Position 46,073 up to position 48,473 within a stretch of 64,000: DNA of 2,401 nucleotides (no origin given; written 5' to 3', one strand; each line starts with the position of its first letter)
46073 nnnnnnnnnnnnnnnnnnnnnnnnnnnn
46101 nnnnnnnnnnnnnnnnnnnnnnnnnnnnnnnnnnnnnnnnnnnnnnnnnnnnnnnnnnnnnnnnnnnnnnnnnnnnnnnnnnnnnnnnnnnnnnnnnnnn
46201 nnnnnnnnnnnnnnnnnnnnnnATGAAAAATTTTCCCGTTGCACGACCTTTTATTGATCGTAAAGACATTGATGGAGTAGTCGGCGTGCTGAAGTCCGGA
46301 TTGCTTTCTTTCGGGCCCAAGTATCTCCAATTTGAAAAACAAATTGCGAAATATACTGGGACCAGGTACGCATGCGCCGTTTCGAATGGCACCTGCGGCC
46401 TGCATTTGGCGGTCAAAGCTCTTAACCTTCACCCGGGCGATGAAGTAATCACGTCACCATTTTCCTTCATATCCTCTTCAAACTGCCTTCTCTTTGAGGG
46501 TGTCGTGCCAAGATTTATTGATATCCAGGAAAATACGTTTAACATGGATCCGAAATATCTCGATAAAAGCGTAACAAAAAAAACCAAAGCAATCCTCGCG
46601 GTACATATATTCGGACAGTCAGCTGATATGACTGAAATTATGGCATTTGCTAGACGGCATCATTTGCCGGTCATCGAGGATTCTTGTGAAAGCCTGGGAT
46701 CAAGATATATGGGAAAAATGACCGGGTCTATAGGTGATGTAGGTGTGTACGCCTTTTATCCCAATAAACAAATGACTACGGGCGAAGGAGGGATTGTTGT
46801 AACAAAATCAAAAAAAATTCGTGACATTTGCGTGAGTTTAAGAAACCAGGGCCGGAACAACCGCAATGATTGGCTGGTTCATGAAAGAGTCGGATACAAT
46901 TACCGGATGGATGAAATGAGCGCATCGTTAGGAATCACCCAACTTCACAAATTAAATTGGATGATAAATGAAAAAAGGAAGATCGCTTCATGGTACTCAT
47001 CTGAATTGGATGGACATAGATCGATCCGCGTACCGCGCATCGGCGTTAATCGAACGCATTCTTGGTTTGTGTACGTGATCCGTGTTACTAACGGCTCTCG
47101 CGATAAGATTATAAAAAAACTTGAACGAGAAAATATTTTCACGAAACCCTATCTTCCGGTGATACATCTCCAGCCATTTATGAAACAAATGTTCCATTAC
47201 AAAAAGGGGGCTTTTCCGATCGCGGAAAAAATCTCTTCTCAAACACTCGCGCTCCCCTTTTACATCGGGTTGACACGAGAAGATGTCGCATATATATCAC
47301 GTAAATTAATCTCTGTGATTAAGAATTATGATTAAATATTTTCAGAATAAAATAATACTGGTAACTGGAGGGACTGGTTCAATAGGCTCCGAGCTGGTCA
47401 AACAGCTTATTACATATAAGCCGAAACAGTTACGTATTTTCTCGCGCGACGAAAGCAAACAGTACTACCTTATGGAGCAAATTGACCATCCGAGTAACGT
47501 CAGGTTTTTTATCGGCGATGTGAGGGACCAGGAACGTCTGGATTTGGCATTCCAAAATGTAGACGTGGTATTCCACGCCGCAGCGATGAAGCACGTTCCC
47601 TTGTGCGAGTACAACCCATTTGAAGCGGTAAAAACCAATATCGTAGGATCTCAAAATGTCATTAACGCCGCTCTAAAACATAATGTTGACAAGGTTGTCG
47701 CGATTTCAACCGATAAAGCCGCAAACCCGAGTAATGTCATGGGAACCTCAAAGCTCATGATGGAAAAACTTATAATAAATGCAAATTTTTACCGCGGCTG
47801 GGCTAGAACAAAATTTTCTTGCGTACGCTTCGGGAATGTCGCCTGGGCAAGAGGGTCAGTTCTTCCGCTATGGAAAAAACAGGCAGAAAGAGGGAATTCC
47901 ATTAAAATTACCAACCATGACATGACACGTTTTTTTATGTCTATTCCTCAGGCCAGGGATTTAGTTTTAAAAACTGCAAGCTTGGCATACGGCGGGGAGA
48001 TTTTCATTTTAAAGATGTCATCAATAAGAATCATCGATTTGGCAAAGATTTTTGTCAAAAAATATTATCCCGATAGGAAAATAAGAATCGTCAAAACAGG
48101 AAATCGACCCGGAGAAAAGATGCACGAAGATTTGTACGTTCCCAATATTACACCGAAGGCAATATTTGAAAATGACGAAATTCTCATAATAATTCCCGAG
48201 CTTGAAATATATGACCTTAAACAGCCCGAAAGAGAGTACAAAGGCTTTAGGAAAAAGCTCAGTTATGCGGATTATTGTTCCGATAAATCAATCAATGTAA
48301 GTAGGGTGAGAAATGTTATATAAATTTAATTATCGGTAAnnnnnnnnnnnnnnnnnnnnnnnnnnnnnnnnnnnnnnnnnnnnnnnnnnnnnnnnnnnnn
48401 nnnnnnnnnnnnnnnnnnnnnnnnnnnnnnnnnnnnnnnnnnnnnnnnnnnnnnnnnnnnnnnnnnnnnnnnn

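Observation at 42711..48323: Complete legionaminic-acid-type nonulosonic acid biosynthesis cassette in a small-genome bacterium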

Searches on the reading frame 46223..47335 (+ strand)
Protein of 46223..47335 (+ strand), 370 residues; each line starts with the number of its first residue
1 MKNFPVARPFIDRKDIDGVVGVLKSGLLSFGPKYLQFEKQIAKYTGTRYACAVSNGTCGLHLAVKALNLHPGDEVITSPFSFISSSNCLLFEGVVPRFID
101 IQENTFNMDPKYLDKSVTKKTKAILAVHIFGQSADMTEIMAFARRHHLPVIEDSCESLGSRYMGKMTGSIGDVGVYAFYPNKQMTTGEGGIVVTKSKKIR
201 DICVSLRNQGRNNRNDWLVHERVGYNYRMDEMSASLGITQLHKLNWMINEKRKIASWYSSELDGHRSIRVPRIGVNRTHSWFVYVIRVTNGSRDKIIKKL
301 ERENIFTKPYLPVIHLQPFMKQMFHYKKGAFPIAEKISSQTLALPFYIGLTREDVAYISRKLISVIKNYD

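Call 4: search_protein_families(library=pfam, proteins=[window:46223-47335:+])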
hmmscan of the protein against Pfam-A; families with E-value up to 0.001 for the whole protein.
window:46223-47335:+ (370 aa): 3 families
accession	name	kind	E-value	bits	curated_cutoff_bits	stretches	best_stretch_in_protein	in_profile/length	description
PF01041.23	DegT_DnrJ_EryC1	-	1.6e-112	376.8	19.8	1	11-362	3-359/360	DegT/DnrJ/EryC1/StrS aminotransferase family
PF01053.26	Cys_Met_Meta_PP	-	1e-06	28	27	1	34-155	54-175/381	Cys/Met metabolism PLP-dependent enzyme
PF01212.27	Beta_elim_lyase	-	3.3e-05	23.8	27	1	32-270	32-273/288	Beta-eliminating lyase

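Call 5: search_protein_families(library=ncbifam, proteins=[window:46223-47335:+])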
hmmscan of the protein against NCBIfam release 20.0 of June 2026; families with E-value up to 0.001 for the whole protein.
window:46223-47335:+ (370 aa): 18 families
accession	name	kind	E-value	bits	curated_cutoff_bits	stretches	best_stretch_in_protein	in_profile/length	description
TIGR03588.1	PseC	equivalog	2.8e-87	293.1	423.5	1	4-365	2-379/380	UDP-4-amino-4,6-dideoxy-N-acetyl-beta-L-altrosamine transaminase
TIGR04181.1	NHT_00031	hypoth_equivalog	7.4e-80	268.5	420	1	7-345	4-357/359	LegC family aminotransferase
NF011936.0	PRK15407.1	equivalog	1.1e-65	222.1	423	2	5-212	38-253/440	lipopolysaccharide biosynthesis protein RfbH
NF008658.2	PRK11658.1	equivalog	5.2e-64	216.2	631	1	4-366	5-377/379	UDP-4-amino-4-deoxy-L-arabinose aminotransferase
NF008687.0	PRK11706.1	equivalog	1.7e-56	191.6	375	1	6-366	4-374/375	dTDP-4-amino-4,6-dideoxygalactose transaminase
TIGR04427.1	PLP_DesI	equivalog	2.9e-53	181.4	650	1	29-359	49-376/390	dTDP-4-dehydro-6-deoxyglucose aminotransferase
TIGR02379.1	ECA_wecE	subfamily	2.1e-51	174.8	434.85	1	36-363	35-372/376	dTDP-4-amino-4,6-dideoxy-D-glucose transaminase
NF006096.0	PRK08248.1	equivalog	7e-08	31.5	726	1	36-165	68-195/431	homocysteine synthase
NF005816.0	PRK07682.1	equivalog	2e-06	26.7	620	1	57-153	100-202/390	aminotransferase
NF041364.1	GntC_guanitoxin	equivalog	5.3e-06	25.6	415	1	53-153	65-173/356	guanitoxin biosynthesis PLP-dependent (S)-gamma-hydroxy-L-arginine cyclodehydratase GntC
NF004975.0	PRK06348.1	equivalog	6.7e-06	25.3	549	1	51-125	93-167/384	pyridoxal phosphate-dependent aminotransferase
NF004650.0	PRK05994.1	equivalog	3e-05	23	667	1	37-166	68-195/427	O-acetylhomoserine aminocarboxypropyltransferase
TIGR01326.1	OAH_OAS_sulfhy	subfamily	3e-05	22.9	495.1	1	37-154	62-179/418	O-acetylhomoserine aminocarboxypropyltransferase/cysteine synthase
NF009079.0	PRK12414.1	subfamily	8.5e-05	21.7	481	1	46-128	89-170/384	methionine aminotransferase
NF004770.0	PRK06108.1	subfamily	9.1e-05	21.4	422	1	49-154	98-210/396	pyridoxal phosphate-dependent aminotransferase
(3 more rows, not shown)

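Call 18: search_solved_structures(query=window:46223-47335:+, max_evalue=1e-40)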
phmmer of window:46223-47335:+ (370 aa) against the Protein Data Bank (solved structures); distinct sequences matched with E-value up to 1e-40: 33.
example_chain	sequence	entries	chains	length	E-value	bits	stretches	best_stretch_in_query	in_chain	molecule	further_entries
3bn1_A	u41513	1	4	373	1.3e-68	235.1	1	4-359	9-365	Perosamine synthetase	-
3dr7_A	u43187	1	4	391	1.5e-68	234.9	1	4-359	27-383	Putative perosamine synthetase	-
3dr4_A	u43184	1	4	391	1e-67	232.2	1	4-359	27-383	Putative perosamine synthetase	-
7b0d_A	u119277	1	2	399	6.1e-62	213.2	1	14-360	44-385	Glutamine--scyllo-inositol transaminase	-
3frk_A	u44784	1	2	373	1.4e-61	212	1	28-362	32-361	QdtB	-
7b0m_AAA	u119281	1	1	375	2.5e-59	204.6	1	23-366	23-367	Sugar aminotransferase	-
4lc3_A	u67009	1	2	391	3.6e-58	200.8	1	4-359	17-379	Putative UDP-4-amino-4-deoxy-l-arabinose--oxoglutarate aminotransferase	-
3nyu_A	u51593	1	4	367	1.3e-50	175.9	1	17-358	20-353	Aminotransferase WbpE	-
3nu7_A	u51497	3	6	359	1.7e-50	175.6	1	17-354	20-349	Aminotransferase WbpE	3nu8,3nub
7n63_A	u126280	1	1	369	1.9e-50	175.4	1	18-364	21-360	Putative aminotransferase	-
1mdo_A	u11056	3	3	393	4e-50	174.3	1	4-356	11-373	ArnB aminotransferase | UDP-4-amino-4-deoxy-L-arabinose--oxoglutarate aminotransferase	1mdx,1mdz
8sng_A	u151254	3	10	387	8.3e-50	173.3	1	4-358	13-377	UDP-4-amino-4-deoxy-L-arabinose--oxoglutarate aminotransferase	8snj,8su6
3nys_A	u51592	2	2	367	8.3e-50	173.3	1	17-358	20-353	Aminotransferase WbpE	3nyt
3uwc_A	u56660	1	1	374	1.7e-49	172.2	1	22-362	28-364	Nucleotide-sugar aminotransferase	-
4oca_A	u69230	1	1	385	2.6e-49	171.7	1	4-356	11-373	UDP-4-amino-4-deoxy-L-arabinose--oxoglutarate aminotransferase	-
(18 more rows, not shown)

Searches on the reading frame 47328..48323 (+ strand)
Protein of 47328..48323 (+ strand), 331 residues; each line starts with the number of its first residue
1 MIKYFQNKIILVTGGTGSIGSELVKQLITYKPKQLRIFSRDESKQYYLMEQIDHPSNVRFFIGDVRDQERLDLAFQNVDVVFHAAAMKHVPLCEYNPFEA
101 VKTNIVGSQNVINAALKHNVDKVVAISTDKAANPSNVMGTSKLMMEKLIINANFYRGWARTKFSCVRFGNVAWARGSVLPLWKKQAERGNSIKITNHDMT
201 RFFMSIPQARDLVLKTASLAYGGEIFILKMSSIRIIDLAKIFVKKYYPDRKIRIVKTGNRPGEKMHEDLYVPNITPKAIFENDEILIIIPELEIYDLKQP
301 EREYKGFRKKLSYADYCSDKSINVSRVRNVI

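Call 4: search_protein_families(library=pfam, proteins=[window:47328-48323:+])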
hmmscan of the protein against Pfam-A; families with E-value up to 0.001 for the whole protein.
window:47328-48323:+ (331 aa): 11 families
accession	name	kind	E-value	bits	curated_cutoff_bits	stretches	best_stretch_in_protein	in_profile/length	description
PF02719.21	Polysacc_synt_2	-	7e-103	344.3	20.2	1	10-271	1-275/293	Polysaccharide biosynthesis protein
PF01370.27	Epimerase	-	9e-22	78.1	20.9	1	10-194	1-201/240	NAD dependent epimerase/dehydratase family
PF01073.25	3Beta_HSD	-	3.3e-20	72.7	22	1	11-136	1-124/280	3-beta hydroxysteroid dehydrogenase/isomerase family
PF16363.11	GDP_Man_Dehyd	-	7.3e-18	65.5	27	1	11-129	1-130/332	GDP-mannose 4,6 dehydratase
PF13460.12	NAD_binding_10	-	6e-14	52.8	27.2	1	14-134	1-104/184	NAD(P)H-binding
PF04321.23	RmlD_sub_bind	-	6.5e-12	45.5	27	1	10-152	3-139/287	RmlD substrate binding domain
PF05368.20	NmrA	-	6.9e-09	36.2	27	1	7-124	2-103/298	NmrA-like family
PF07993.18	NAD_binding_4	-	1.5e-08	34.6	20.1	1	12-137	1-145/258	Male sterility protein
PF00106.31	adh_short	-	1e-06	28.8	26.6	1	8-136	1-144/195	short chain dehydrogenase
PF08659.16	KR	-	1.6e-06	28.6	22.6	1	10-127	3-135/180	KR domain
PF01488.26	Shikimate_DH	-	0.00051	20.6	24.3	0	7-121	13-118/138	Shikimate / quinate 5-dehydrogenase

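Call 5: search_protein_families(library=ncbifam, proteins=[window:47328-48323:+])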
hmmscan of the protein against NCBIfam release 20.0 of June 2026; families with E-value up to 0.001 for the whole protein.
window:47328-48323:+ (331 aa): 40 families (the best 25 are shown)
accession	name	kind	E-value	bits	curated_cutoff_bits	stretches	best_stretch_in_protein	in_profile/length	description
TIGR03589.1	PseB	equivalog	1.7e-99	332.9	407.75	1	5-312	2-303/324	UDP-N-acetylglucosamine 4,6-dehydratase (inverting)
TIGR04130.1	FnlA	equivalog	9.8e-67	225.2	730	1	5-272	2-267/337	UDP-N-acetylglucosamine 4,6-dehydratase/5-epimerase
TIGR04180.1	EDH_00030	hypoth_equivalog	9.4e-21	74.1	475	1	10-130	1-123/297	NAD-dependent 4,6-dehydratase LegB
TIGR03466.1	HpnA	hypoth_equivalog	2.5e-16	59.5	367.65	1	10-129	3-114/327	hopanoid-associated sugar epimerase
TIGR01179.1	galE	equivalog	4.2e-16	58.7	262.3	1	10-174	2-179/332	UDP-glucose 4-epimerase GalE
TIGR01181.1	dTDP_gluc_dehyt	equivalog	7.6e-15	54.8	365.1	1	10-130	2-127/321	dTDP-glucose 4,6-dehydratase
TIGR02622.1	CDP_4_6_dhtase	equivalog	7.7e-15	54.9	278.45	1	5-133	2-134/352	CDP-glucose 4,6-dehydratase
NF042422.1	oxyalk_red_OleD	equivalog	2.5e-12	46.8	580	1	10-130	3-112/329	2-alkyl-3-oxoalkanoate reductase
NF041293.1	G6PDh_Azf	equivalog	5.9e-12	45.5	400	1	8-131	3-118/252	NAD-dependent glucose-6-phosphate dehydrogenase Azf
TIGR01214.1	rmlD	equivalog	1.7e-11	43.7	224.05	1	10-149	2-135/285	dTDP-4-dehydrorhamnose reductase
NF052578.1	StrlDmthSdmBMthl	equivalog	7.6e-11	42.3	600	1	10-132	3-117/328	sterol demethylase protein SdmB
NF042423.1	oxyalk_red_Shew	equivalog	2.9e-10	39.8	580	1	8-129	9-119/331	2-alkyl-3-oxoalkanoate reductase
TIGR02197.1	heptose_epim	equivalog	9.4e-10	38.1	274.6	1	10-171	1-170/316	ADP-glyceromanno-heptose 6-epimerase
NF007956.0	PRK10675.1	subfamily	3.5e-09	36.3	394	1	10-127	3-123/338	UDP-glucose 4-epimerase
TIGR01746.1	Thioester-redct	subfamily_domain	6.1e-08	32.3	213.35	1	10-163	2-171/371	thioester reductase domain-containing protein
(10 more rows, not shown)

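Call 7: search_solved_structures(query=window:47328-48323:+, show_alignments=4, max_evalue=1e-20)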
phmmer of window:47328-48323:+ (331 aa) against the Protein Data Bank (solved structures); distinct sequences matched with E-value up to 1e-20: 11.
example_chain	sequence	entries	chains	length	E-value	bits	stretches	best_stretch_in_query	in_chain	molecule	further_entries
2gn4_A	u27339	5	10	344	2.1e-75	257.1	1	5-294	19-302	UDP-GlcNAc C6 dehydratase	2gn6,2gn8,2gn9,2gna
6bwc_A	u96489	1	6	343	4.5e-74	252.8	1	4-292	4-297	Polysaccharide biosynthesis protein CapD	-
3vvb_A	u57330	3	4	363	2.7e-65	224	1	5-270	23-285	CapE | Capsular polysaccharide synthesis enzyme Cap8E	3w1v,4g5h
3vvc_A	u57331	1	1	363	9.6e-65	222.2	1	5-270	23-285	Capsular polysaccharide synthesis enzyme Cap8E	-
4j2o_A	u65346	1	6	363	1.7e-61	211.5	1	4-278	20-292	UDP-N-acetylglucosamine 4,6-dehydratase/5-epimerase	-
5bju_A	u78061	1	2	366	2.8e-50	174.6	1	4-282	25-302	WlaL protein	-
5bjw_A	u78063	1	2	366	1e-49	172.8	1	4-282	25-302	WlaL protein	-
5bjx_A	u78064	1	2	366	1.4e-49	172.3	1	4-282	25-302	WlaL protein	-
5bjy_A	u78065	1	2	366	2e-49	171.9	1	4-282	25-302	WlaL protein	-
5bjv_A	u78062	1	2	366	9.7e-49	169.6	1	4-282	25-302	WlaL protein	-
4tqg_A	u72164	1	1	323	4.1e-41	144.5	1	6-290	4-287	Putative dTDP-d-glucose 4 6-dehydratase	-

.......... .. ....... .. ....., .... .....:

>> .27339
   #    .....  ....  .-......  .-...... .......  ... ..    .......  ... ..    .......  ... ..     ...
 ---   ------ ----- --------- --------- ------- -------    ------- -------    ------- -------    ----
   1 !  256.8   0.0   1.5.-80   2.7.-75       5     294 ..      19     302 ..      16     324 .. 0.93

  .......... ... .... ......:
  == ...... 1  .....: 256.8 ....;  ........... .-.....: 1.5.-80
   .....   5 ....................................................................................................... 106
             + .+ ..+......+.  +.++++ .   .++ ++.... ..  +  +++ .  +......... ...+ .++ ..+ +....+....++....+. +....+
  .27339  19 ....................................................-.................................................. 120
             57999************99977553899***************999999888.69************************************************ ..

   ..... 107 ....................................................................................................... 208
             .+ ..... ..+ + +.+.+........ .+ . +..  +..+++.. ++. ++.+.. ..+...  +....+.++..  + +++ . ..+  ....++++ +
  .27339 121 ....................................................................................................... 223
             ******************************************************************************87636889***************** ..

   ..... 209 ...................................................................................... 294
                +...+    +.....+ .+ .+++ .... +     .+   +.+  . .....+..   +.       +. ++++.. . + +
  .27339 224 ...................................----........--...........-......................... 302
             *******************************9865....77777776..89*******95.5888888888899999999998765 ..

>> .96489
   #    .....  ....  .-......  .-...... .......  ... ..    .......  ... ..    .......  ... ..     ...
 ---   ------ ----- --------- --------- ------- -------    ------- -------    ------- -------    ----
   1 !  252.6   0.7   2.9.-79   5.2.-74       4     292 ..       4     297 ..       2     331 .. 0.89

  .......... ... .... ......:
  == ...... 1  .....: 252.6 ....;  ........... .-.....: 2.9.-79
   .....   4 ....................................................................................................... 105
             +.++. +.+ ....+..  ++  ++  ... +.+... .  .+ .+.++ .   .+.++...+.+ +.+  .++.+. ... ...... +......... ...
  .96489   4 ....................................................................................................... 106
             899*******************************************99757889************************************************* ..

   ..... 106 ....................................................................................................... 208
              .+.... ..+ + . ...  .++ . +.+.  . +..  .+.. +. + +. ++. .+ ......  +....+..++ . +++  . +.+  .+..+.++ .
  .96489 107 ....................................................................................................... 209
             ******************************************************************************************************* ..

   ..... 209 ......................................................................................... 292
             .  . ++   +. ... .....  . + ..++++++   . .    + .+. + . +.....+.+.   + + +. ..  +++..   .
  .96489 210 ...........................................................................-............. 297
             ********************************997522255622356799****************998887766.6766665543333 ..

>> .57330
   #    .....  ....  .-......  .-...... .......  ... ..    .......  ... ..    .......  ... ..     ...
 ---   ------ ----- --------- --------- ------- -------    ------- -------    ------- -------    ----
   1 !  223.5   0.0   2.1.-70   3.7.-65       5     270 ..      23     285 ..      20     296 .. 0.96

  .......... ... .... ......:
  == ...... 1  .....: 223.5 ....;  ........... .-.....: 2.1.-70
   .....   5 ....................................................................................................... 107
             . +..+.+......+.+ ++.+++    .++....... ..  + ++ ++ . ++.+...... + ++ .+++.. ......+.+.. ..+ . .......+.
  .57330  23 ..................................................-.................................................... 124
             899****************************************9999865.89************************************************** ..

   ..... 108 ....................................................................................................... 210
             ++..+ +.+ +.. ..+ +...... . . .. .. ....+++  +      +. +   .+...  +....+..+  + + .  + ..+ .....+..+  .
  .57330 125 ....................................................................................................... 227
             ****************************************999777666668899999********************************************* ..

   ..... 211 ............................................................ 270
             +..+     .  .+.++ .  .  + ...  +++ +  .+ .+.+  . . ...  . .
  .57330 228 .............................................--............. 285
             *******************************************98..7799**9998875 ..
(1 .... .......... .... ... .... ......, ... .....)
